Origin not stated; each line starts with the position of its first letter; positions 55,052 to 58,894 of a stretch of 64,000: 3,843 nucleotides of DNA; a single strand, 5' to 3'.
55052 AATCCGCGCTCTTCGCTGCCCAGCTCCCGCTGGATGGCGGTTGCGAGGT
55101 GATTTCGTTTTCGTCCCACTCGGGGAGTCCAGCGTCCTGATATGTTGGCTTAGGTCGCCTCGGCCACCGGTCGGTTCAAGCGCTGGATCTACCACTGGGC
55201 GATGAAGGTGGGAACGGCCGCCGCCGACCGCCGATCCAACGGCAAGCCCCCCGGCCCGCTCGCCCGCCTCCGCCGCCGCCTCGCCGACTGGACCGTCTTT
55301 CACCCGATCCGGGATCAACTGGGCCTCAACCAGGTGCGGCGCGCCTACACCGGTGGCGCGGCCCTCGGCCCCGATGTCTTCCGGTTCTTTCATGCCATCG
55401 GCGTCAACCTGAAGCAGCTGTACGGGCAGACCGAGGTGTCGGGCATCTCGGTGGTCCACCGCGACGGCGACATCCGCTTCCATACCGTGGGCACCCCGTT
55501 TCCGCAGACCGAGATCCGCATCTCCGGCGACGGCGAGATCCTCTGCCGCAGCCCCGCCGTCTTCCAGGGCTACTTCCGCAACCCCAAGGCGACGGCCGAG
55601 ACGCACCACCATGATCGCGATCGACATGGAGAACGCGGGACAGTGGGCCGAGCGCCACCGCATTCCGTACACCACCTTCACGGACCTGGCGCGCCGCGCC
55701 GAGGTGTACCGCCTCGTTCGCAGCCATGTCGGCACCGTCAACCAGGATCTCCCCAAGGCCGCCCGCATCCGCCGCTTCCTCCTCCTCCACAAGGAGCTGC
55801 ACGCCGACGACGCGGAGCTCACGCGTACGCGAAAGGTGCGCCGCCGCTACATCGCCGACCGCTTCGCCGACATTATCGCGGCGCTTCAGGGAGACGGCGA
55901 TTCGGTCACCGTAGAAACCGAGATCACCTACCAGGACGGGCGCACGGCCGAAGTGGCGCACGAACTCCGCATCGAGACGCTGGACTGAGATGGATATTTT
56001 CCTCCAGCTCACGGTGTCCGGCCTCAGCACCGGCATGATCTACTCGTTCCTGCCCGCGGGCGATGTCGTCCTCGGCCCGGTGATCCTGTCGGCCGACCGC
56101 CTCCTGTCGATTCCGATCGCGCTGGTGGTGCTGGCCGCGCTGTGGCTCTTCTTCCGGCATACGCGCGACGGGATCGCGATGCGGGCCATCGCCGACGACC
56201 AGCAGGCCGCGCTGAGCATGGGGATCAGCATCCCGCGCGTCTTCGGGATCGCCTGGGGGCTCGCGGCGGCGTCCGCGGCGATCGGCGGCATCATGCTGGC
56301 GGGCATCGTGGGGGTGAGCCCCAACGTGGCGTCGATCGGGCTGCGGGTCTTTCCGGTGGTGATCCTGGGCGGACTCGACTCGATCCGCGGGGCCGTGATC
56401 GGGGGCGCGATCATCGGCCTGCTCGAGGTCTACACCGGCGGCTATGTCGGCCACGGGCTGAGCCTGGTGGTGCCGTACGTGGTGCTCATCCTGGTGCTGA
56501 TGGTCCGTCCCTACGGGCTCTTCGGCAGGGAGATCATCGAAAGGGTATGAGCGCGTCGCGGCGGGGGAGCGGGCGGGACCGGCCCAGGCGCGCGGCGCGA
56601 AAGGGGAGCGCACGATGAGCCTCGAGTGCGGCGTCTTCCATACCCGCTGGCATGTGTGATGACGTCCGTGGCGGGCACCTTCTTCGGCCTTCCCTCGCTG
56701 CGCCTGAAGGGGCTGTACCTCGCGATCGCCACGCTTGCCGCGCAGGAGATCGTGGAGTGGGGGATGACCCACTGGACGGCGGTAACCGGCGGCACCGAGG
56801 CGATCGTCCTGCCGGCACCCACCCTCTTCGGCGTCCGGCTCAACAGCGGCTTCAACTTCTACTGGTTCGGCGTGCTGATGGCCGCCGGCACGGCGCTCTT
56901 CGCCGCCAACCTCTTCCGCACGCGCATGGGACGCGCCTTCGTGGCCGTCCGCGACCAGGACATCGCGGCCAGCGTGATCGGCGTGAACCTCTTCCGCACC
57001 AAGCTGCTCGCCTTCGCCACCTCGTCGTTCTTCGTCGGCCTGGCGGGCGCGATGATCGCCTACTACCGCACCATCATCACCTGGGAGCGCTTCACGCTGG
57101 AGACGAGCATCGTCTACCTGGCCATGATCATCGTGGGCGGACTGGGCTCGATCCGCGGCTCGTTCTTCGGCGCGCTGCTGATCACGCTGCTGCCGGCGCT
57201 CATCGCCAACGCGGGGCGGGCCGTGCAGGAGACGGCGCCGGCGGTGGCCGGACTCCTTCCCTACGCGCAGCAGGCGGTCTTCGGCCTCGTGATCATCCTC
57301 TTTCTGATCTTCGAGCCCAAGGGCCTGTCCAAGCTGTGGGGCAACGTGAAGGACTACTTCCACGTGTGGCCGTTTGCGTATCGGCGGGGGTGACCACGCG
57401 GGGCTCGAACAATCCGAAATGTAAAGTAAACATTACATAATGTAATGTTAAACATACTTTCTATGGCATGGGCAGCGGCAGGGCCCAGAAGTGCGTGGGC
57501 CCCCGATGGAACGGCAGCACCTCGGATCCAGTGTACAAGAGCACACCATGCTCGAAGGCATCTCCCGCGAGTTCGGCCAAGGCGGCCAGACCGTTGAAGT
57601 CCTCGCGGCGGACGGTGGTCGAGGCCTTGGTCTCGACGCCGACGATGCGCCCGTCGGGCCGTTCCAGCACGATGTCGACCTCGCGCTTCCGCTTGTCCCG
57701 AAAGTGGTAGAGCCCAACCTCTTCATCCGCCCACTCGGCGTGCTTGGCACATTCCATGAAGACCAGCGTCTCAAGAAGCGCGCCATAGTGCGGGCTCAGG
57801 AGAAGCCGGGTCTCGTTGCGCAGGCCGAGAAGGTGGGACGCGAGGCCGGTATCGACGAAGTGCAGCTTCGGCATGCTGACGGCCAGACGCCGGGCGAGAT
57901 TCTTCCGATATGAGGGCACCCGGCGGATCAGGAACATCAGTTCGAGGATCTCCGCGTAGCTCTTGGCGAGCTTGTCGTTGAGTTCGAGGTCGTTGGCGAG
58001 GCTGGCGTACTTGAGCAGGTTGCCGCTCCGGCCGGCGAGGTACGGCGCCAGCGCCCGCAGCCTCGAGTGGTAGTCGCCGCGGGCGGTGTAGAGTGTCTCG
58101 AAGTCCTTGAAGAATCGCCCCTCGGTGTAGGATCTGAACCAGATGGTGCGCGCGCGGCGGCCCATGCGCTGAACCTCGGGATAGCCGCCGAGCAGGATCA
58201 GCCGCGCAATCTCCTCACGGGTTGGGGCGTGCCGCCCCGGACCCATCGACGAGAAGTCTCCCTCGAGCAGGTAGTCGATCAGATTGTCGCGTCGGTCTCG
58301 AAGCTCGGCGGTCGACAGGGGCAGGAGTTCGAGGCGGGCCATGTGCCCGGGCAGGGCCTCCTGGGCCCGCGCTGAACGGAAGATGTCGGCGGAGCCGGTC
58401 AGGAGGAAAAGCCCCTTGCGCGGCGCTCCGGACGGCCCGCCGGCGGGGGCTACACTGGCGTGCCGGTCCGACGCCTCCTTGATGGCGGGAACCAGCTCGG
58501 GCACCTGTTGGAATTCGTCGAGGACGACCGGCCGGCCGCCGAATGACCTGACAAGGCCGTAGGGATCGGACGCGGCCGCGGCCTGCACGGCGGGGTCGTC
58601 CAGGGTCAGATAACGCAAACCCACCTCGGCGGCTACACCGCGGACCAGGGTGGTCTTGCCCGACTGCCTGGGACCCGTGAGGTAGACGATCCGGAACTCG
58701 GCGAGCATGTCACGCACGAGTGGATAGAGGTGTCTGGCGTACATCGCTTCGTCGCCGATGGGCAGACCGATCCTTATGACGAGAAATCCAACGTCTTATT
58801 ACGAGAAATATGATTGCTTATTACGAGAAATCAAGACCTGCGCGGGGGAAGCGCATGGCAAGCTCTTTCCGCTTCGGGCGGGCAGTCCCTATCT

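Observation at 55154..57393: Degraded second copy of the acs'-livH-livM segment with four discrete internal deletions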

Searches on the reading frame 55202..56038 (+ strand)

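Call 4: search_protein_families(library=pfam, proteins=[window:55202-56038:+])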
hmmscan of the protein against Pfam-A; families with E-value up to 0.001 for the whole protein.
window:55202-56038:+ (278 aa): 1 family
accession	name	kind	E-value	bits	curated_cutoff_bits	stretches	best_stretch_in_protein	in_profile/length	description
PF00501.34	AMP-binding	-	5.4e-15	55.5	29.9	1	41-125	284-384/384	AMP-binding enzyme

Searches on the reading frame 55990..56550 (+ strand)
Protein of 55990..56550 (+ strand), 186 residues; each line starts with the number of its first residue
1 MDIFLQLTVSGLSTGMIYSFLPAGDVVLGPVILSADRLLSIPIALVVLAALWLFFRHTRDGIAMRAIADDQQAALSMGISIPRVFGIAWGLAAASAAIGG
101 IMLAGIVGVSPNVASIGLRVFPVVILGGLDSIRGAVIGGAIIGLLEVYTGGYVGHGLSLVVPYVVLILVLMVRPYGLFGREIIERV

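Call 4: search_protein_families(library=pfam, proteins=[window:55990-56550:+])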
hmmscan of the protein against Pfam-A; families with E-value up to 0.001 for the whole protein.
window:55990-56550:+ (186 aa): 1 family
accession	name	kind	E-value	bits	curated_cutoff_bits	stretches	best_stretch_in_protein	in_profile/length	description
PF02653.21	BPD_transp_2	-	3.6e-21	75.9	26.8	1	34-170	135-269/269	Branched-chain amino acid transport system / permease component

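Call 21: find_encoding_contigs(protein=window:55990-56550:+, flank=10000, max_places=8)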
Protein window:55990-56550:+ (186 aa): no gene with exactly this product is on record in the collection.

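Call 41: find_homologous_proteins(query=window:55990-56550:+, max_evalue=1e-20)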
Query window:55990-56550:+ (186 aa): 6581 proteins with E <= 1e-20 among 8000 candidates; the best 120 are listed.
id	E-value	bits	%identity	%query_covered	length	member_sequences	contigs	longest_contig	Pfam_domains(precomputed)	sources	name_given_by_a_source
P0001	2.0e-101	355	97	100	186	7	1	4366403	PF02653.22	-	-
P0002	2.8e-98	345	98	90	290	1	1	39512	PF02653.22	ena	-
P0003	1.8e-97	342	96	90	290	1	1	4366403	PF02653.22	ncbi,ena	-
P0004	1.0e-96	340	96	90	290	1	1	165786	PF02653.22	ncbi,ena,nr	ncbi:MAG: branched-chain amino acid ABC transporter permease [Gemmatimonadota bacterium]|nr:branched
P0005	1.7e-96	339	97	90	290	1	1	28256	PF02653.22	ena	-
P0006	1.8e-96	339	96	90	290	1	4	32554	PF02653.22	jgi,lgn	-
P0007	2.9e-96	339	96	90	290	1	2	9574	PF02653.22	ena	-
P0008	6.7e-96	337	95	90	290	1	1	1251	PF02653.22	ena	-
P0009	6.9e-96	337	95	90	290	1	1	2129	PF02653.22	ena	-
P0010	7.2e-96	337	96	90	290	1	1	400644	PF02653.22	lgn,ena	-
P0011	7.4e-96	337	95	90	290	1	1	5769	PF02653.22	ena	-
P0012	1.1e-95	337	92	90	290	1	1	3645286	PF02653.22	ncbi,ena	-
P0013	1.4e-95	336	96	90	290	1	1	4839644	PF02653.22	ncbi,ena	-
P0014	1.7e-95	336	94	90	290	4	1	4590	PF02653.22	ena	-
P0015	1.9e-95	336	95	90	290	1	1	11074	PF02653.22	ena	-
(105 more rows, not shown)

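Call 42: list_cluster_members(proteins=[P0001, window:55990-56550:+])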
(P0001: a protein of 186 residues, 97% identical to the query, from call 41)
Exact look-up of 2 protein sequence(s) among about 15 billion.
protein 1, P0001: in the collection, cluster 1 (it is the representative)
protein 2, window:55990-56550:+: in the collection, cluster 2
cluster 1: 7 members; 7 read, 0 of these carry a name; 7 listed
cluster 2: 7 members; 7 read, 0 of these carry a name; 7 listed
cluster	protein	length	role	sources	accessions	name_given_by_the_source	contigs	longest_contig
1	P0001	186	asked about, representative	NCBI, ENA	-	-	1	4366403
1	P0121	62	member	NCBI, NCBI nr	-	-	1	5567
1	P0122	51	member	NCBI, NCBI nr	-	-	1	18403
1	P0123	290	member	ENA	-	-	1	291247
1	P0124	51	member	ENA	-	-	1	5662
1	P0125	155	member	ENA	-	-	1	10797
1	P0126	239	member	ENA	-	-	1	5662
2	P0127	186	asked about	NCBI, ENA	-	-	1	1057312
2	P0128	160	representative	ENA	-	-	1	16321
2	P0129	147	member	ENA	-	-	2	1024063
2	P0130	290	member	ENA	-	-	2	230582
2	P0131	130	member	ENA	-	-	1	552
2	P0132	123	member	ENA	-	-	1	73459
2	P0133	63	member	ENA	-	-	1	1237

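Call 43: find_encoding_contigs(protein=P0002, flank=6000, max_places=3)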
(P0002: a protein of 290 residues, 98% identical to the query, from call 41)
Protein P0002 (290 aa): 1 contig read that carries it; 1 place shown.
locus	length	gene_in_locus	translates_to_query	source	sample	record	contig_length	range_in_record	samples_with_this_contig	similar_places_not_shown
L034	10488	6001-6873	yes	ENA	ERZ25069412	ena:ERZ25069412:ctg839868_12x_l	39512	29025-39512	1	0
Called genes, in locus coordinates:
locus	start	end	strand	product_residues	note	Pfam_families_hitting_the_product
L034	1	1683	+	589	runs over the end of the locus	PF13667:ThiC-associated, PF01964:ThiC_Rad_SAM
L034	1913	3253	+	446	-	PF01979:Amidohydro_1, PF07969:Amidohydro_3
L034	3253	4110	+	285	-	PF00005:ABC_tran, PF13304:AAA_21 (faint), PF12399:BCA_ABC_TP_C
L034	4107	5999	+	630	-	PF00501:AMP-binding, PF23562:AMP-binding_C_3 (weak)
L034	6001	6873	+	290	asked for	PF02653:BPD_transp_2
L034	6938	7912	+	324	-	PF02653:BPD_transp_2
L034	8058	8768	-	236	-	PF13635:DUF4143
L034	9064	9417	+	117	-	-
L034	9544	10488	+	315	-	?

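Call 49: find_encoding_contigs(protein=P0123, flank=5000, max_places=2)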
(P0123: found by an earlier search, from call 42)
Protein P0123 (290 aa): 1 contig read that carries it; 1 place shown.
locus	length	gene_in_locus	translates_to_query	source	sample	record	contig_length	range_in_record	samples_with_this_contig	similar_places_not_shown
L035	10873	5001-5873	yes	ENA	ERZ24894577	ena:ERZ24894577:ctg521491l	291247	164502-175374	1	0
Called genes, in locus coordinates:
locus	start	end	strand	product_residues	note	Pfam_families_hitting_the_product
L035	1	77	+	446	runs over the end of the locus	PF01979:Amidohydro_1, PF07969:Amidohydro_3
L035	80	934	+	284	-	PF00005:ABC_tran, PF13304:AAA_21 (faint), PF12399:BCA_ABC_TP_C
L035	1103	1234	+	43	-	-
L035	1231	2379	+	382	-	PF06114:Peptidase_M78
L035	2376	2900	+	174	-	PF14367:DUF4411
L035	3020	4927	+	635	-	PF00501:AMP-binding, PF23562:AMP-binding_C_3 (weak)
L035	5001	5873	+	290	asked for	PF02653:BPD_transp_2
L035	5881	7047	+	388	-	PF02653:BPD_transp_2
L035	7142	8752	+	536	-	PF07687:M20_dimer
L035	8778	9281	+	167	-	PF11736:DUF3299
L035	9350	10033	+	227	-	PF00005:ABC_tran, PF13304:AAA_21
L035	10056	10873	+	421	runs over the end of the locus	PF12704:MacB_PCD, PF02687:FtsX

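Call 50: find_encoding_contigs(protein=P0130, flank=5000, max_places=2)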
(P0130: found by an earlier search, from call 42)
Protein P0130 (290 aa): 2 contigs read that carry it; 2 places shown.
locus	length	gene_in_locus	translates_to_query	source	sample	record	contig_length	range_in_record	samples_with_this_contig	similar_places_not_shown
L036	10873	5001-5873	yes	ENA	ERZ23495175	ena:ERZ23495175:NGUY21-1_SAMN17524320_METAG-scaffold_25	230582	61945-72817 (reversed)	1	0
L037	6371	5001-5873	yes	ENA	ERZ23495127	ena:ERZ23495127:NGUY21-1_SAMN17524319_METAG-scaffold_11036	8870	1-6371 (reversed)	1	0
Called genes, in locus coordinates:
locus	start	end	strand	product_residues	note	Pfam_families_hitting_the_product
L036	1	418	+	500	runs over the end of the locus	PF00560:LRR_1 (faint), PF12799:LRR_4 (faint), PF13855:LRR_8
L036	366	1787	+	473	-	PF01979:Amidohydro_1, PF07969:Amidohydro_3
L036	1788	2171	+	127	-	PF00903:Glyoxalase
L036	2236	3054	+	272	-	PF00005:ABC_tran, PF13304:AAA_21 (faint), PF12399:BCA_ABC_TP_C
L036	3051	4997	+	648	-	PF00501:AMP-binding, PF23562:AMP-binding_C_3 (weak)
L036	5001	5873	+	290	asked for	PF02653:BPD_transp_2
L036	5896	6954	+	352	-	PF02653:BPD_transp_2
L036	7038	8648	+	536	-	PF07687:M20_dimer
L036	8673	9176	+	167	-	PF11736:DUF3299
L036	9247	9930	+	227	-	PF00005:ABC_tran, PF13304:AAA_21 (weak)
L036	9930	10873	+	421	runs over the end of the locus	PF12704:MacB_PCD, PF02687:FtsX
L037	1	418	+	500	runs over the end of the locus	PF00560:LRR_1 (faint), PF12799:LRR_4 (faint), PF13855:LRR_8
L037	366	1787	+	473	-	PF01979:Amidohydro_1, PF07969:Amidohydro_3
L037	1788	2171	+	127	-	PF00903:Glyoxalase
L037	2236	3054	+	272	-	PF00005:ABC_tran, PF13304:AAA_21 (faint), PF12399:BCA_ABC_TP_C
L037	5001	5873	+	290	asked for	PF02653:BPD_transp_2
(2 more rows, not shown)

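Call 63: find_encoding_contigs(protein=P0129, flank=9000, max_places=2)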
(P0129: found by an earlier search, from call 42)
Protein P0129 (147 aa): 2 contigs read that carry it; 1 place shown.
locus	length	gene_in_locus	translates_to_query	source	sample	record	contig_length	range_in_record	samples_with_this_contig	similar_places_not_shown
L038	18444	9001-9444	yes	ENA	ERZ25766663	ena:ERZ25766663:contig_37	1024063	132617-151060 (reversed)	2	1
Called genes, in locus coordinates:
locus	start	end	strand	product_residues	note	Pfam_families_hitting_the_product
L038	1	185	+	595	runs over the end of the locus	PF00930:DPPIV_N (faint), PF07676:PD40 (faint), PF26549:Tricorn_N, PF26550:Tricorn_2nd (weak)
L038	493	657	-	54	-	-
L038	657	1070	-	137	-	-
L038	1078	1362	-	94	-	PF06250:YhcG_C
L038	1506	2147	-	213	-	PF01571:GCV_T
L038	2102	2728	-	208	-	PF14103:DUF4276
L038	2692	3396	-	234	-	PF13304:AAA_21, PF13175:AAA_15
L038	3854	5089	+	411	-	PF14690:Zn_ribbon_ISL3, PF13542:HTH_Tnp_ISL3, PF01610:DDE_Tnp_ISL3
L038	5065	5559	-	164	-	PF02463:SMC_N, PF13476:AAA_23 (weak), PF13304:AAA_21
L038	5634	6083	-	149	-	PF01850:PIN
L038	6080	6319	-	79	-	PF01402:RHH_1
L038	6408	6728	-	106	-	PF01850:PIN (weak)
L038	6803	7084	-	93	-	PF02604:PhdYeFM_antitox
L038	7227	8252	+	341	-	PF00005:ABC_tran, PF13304:AAA_21 (faint), PF12399:BCA_ABC_TP_C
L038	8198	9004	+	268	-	PF00501:AMP-binding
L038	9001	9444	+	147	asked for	PF02653:BPD_transp_2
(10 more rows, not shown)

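Call 64: find_encoding_contigs(protein=P0132, flank=9000, max_places=2)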
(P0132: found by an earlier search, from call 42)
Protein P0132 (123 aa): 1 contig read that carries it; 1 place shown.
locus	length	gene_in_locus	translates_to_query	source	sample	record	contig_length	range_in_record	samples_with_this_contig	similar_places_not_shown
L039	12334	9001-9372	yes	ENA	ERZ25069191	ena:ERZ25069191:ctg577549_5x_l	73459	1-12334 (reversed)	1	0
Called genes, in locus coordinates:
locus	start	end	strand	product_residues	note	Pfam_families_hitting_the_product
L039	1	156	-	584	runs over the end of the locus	PF04326:SLFN_AlbA_2, PF13749:HATPase_c_4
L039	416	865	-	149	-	PF01850:PIN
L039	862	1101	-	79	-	PF01402:RHH_1 (weak)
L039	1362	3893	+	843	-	PF01266:DAO, PF16350:FAO_M, PF01571:GCV_T, PF08669:GCV_T_C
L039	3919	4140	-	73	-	PF01571:GCV_T (weak)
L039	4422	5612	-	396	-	PF17170:DUF5128 (weak)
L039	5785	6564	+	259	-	PF00005:ABC_tran, PF13304:AAA_21 (faint), PF12399:BCA_ABC_TP_C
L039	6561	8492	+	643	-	PF00501:AMP-binding, PF23562:AMP-binding_C_3 (weak)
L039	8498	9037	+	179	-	PF02653:BPD_transp_2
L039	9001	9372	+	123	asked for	PF02653:BPD_transp_2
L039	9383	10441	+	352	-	PF02653:BPD_transp_2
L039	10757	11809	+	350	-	PF13458:Peripla_BP_6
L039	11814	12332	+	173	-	?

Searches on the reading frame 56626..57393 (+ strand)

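Call 4: search_protein_families(library=pfam, proteins=[window:56626-57393:+])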
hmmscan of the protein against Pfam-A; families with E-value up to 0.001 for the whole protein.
window:56626-57393:+ (255 aa): 1 family
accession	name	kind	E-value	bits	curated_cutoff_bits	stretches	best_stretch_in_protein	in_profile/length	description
PF02653.21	BPD_transp_2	-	1.1e-29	103.9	26.8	1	6-227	59-269/269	Branched-chain amino acid transport system / permease component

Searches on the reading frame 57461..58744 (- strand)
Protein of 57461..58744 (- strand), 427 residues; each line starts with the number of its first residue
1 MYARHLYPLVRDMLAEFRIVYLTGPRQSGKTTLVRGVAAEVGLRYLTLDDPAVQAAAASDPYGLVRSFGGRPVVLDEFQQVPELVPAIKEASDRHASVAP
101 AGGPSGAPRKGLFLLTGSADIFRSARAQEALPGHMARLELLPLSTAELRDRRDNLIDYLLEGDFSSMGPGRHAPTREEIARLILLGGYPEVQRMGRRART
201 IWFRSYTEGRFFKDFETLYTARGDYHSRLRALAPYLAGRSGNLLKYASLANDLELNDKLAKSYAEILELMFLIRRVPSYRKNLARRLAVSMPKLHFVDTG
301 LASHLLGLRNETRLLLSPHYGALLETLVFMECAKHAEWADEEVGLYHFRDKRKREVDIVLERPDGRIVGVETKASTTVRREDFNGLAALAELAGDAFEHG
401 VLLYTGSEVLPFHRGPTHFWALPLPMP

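Call 4: search_protein_families(library=pfam, proteins=[window:57461-58744:-])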
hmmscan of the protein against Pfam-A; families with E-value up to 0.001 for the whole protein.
window:57461-58744:- (427 aa): 3 families
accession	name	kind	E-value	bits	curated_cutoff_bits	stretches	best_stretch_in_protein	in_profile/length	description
PF13635.12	DUF4143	-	6.2e-41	140.3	28.1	1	223-375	10-160/160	Domain of unknown function (DUF4143)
PF13173.12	AAA_14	-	3.3e-19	69.6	27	1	17-148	2-128/129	AAA domain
PF13191.12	AAA_16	-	0.00086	20.3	32.6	0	17-76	24-86/167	AAA ATPase domain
